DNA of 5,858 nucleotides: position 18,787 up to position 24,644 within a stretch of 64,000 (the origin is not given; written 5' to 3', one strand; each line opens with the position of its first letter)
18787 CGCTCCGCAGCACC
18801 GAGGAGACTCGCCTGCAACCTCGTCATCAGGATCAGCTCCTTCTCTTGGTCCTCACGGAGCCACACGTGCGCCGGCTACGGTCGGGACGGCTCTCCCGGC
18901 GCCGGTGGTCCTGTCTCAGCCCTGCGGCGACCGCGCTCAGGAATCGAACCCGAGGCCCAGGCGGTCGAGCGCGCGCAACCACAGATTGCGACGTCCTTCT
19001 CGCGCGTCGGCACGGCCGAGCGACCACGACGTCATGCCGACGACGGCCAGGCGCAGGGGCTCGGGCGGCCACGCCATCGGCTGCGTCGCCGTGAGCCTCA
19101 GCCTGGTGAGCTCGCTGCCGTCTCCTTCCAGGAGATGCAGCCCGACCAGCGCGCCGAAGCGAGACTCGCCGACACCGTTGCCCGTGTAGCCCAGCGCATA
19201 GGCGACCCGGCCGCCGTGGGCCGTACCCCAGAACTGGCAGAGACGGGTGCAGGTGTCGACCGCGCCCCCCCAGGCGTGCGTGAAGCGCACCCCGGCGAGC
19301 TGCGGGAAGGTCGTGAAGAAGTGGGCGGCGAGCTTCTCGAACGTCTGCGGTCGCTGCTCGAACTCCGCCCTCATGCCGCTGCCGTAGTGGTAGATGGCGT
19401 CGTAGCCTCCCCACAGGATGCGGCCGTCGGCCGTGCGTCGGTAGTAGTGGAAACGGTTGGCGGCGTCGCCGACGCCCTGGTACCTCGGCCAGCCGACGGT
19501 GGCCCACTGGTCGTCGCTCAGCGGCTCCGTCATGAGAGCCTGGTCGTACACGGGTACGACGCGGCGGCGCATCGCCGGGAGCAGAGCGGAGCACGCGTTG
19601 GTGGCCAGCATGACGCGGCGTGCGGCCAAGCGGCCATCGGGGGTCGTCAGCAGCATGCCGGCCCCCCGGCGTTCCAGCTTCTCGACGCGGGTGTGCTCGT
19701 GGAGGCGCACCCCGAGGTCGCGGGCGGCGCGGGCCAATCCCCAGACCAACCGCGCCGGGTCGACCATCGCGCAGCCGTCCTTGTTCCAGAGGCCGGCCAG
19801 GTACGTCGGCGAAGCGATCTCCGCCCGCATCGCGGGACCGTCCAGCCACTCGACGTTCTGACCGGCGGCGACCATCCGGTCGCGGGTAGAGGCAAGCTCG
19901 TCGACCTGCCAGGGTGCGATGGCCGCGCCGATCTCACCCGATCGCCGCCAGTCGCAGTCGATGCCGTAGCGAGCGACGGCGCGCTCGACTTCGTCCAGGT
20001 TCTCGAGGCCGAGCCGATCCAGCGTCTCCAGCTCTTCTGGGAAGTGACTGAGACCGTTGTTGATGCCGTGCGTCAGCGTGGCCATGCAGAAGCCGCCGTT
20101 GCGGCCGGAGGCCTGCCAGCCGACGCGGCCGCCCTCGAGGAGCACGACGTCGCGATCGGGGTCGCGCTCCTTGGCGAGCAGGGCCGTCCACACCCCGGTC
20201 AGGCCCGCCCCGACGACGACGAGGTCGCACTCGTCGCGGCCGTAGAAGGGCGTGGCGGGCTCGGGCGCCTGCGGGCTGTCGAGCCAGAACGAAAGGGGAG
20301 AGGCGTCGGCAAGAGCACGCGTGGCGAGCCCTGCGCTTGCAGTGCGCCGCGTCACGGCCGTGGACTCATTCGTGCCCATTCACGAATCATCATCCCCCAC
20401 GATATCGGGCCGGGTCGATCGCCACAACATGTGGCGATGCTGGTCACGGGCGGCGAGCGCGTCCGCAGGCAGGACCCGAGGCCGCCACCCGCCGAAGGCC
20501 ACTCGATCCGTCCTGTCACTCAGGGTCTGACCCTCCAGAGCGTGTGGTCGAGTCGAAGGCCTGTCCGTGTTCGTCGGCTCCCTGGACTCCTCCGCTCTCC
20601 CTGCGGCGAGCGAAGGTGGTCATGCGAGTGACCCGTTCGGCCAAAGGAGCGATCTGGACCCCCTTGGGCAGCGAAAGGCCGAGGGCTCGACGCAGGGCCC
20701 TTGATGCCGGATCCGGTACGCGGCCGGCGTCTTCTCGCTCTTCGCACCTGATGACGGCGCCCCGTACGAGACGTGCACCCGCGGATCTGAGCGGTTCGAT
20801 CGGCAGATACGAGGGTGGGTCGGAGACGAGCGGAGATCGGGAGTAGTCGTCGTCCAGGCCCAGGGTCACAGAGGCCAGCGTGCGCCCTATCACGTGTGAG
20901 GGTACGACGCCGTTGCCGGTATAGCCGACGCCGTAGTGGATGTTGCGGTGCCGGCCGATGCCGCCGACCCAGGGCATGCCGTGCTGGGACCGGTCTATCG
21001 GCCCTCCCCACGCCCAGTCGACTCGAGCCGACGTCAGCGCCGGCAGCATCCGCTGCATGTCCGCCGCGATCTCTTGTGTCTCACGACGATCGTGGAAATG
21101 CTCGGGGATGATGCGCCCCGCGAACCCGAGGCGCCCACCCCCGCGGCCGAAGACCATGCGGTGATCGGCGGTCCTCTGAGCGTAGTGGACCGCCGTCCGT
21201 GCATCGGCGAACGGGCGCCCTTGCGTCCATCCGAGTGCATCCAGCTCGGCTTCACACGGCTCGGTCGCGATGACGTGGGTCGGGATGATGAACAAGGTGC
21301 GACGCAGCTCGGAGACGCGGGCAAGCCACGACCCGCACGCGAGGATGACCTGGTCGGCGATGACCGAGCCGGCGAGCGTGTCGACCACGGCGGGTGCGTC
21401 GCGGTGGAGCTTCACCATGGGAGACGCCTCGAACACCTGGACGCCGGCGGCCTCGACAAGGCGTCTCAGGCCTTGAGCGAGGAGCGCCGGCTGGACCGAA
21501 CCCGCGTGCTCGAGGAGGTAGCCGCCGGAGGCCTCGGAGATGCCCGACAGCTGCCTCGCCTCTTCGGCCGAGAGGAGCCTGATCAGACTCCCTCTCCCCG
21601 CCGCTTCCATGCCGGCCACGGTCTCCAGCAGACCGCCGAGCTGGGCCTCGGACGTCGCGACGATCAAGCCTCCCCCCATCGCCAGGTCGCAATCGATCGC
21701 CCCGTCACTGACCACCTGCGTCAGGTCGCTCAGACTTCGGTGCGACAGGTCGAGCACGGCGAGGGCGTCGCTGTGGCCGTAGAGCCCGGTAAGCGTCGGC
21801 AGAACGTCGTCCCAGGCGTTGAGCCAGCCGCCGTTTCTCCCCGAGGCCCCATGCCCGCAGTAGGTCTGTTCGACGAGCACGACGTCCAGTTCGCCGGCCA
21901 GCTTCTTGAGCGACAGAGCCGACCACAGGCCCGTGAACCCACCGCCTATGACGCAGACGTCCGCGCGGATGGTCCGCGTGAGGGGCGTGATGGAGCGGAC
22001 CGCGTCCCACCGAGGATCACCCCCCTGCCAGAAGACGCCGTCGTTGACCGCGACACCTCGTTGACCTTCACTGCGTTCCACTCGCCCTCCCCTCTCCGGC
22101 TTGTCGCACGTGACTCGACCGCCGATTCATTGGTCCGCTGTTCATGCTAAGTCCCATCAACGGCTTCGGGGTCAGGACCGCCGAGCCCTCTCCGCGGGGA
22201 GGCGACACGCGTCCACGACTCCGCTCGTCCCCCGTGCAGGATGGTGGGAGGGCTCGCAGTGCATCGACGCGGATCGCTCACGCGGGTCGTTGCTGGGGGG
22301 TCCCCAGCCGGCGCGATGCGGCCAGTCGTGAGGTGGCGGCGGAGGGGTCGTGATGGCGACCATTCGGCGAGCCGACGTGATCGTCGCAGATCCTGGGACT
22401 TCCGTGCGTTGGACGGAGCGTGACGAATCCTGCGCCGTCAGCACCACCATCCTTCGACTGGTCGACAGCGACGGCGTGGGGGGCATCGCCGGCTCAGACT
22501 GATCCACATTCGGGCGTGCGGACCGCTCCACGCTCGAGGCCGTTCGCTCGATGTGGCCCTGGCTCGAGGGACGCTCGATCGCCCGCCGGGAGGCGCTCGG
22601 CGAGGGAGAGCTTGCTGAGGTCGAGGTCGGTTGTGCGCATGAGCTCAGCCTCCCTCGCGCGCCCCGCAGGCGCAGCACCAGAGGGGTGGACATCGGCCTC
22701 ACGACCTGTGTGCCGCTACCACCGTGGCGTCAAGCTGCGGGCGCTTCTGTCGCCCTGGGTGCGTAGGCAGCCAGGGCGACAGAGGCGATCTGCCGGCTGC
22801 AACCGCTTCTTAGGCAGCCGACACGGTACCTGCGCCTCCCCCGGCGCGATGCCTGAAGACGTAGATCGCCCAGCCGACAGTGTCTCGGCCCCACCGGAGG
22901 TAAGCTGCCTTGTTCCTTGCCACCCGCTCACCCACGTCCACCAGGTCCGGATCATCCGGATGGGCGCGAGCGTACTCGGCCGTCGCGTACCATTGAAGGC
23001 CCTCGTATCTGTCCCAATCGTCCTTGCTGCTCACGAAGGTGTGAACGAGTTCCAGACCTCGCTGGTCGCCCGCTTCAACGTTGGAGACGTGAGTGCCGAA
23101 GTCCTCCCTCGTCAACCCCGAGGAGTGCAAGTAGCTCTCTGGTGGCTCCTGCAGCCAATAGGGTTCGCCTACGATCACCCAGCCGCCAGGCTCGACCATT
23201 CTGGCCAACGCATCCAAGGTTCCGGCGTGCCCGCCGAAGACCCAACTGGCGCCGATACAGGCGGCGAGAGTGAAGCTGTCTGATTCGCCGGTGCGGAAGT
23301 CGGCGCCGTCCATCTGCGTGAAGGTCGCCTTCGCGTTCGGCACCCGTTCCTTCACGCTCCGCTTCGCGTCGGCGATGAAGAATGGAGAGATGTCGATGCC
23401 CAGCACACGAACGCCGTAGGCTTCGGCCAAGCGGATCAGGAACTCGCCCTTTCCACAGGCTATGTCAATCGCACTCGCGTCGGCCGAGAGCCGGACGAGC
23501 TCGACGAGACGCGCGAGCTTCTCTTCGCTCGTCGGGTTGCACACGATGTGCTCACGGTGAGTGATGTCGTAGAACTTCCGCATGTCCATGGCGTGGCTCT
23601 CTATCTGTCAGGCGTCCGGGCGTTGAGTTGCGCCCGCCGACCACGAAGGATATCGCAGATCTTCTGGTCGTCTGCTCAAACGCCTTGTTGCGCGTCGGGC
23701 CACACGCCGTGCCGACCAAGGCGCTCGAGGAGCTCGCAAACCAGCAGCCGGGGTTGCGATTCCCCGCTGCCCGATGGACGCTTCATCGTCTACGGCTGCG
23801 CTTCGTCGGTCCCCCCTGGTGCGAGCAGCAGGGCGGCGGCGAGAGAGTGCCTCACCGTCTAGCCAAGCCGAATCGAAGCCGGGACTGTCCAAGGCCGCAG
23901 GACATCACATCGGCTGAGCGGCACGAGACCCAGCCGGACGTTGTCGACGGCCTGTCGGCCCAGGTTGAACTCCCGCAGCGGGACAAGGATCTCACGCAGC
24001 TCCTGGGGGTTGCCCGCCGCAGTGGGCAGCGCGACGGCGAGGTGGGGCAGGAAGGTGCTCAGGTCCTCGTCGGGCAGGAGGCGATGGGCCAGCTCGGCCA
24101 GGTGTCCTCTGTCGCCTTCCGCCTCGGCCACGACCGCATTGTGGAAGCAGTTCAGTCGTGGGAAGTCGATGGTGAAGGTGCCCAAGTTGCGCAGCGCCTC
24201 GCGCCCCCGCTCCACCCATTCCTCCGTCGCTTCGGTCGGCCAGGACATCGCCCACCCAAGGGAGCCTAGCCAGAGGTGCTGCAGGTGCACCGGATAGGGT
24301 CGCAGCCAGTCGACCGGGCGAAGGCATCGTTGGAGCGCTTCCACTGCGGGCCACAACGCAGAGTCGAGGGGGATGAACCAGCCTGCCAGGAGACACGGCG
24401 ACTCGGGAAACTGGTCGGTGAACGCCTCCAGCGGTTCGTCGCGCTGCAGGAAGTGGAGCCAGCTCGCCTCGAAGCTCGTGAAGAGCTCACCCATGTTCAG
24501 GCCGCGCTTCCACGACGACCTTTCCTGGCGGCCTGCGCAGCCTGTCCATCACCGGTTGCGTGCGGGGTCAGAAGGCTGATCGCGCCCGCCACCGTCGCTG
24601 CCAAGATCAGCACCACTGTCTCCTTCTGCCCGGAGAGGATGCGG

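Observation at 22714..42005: About 19-kb array of about 27 cassettes bounded by attC sites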

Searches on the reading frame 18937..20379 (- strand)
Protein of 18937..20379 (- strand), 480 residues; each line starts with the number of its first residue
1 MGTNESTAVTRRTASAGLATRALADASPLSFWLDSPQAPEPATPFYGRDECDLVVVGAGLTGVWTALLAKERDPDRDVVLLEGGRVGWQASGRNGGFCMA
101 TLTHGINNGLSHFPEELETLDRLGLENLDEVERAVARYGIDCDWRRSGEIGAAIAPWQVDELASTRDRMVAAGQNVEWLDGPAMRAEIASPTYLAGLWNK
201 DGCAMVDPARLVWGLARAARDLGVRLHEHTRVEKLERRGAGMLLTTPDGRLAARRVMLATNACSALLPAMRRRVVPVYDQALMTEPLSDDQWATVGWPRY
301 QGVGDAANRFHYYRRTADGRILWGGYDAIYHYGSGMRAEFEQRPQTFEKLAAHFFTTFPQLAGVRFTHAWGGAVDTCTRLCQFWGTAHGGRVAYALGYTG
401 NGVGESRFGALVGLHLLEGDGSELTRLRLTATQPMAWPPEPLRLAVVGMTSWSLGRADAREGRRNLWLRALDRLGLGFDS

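Call 30: search_protein_families(library=pfam, max_evalue=0.01, proteins=[window:18937-20379:-])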
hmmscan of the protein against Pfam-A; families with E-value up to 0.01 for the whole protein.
window:18937-20379:- (480 aa): 4 families
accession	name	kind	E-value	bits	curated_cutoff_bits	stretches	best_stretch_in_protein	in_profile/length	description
PF01266.30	DAO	-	2.1e-57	195.7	27.9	1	52-404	1-341/353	FAD dependent oxidoreductase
PF00890.30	FAD_binding_2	-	6.7e-05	22.7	20.4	1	52-273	1-211/414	FAD binding domain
PF03486.20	HI0933_like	-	0.00043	20.3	50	0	52-117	2-67/244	HI0933-like protein Rossmann domain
PF13450.12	NAD_binding_8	-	0.0059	17.3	21.9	0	55-93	1-39/68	NAD(P)-binding Rossmann-like domain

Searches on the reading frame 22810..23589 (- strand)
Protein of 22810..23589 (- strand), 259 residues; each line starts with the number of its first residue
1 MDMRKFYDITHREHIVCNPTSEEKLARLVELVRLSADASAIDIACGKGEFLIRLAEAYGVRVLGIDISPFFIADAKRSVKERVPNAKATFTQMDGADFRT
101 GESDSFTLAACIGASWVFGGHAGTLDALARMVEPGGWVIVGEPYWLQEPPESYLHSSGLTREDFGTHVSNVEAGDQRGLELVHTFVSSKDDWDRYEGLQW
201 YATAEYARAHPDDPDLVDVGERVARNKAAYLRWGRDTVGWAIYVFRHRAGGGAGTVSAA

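Call 28: search_protein_families(library=pfam, max_evalue=0.01, proteins=[window:22810-23589:-])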
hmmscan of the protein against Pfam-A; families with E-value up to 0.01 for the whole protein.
window:22810-23589:- (259 aa): 11 families
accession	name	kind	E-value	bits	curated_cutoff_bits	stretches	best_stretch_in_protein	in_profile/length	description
PF13649.12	Methyltransf_25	-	1.5e-13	51.7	27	1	41-136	2-97/97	Methyltransferase domain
PF08241.18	Methyltransf_11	-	7.4e-11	43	21.2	1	42-140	2-95/95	Methyltransferase domain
PF08242.18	Methyltransf_12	-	2.9e-10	41.2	30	1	41-138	1-98/98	Methyltransferase domain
PF13847.12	Methyltransf_31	-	4.3e-10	39.9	27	1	36-152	3-121/145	Methyltransferase domain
PF13489.12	Methyltransf_23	-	9.9e-08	32.3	27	1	24-143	8-119/164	Methyltransferase domain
PF02353.26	CMAS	-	2.7e-06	27.4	27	1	22-100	48-126/273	Mycolic acid cyclopropane synthetase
PF01209.24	Ubie_methyltran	-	0.00068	19.5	20.1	1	36-140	47-151/233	ubiE/COQ5 methyltransferase family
PF02390.23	Methyltransf_4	-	0.0041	17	24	1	40-82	5-48/173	Putative methyltransferase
PF13679.12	Methyltransf_32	-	0.0052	17.2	27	1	32-100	21-94/143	Methyltransferase domain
PF08003.17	Methyltransf_9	-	0.0076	15.7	23.8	0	14-74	93-153/315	Protein of unknown function (DUF1698)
PF03291.22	mRNA_G-N7_MeTrfase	-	0.0092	15.6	26.6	0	38-86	63-111/315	mRNA (guanine-N(7))-methyltransferase domain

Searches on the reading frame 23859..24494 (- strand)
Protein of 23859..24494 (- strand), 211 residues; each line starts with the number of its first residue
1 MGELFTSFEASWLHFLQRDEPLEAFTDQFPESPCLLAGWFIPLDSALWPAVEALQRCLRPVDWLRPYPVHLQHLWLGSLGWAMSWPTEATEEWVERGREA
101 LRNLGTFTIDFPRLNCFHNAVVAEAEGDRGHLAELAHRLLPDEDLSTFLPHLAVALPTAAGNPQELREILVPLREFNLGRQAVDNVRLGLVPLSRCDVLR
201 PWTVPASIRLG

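Call 28: search_protein_families(library=pfam, max_evalue=0.01, proteins=[window:23859-24494:-])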
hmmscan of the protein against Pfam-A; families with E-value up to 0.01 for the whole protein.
window:23859-24494:- (211 aa): 0 families

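Call 61: search_protein_families(library=padloc, max_evalue=0.001, proteins=[window:23859-24494:-])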
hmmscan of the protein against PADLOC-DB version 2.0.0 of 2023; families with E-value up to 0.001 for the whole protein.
window:23859-24494:- (211 aa): 0 families
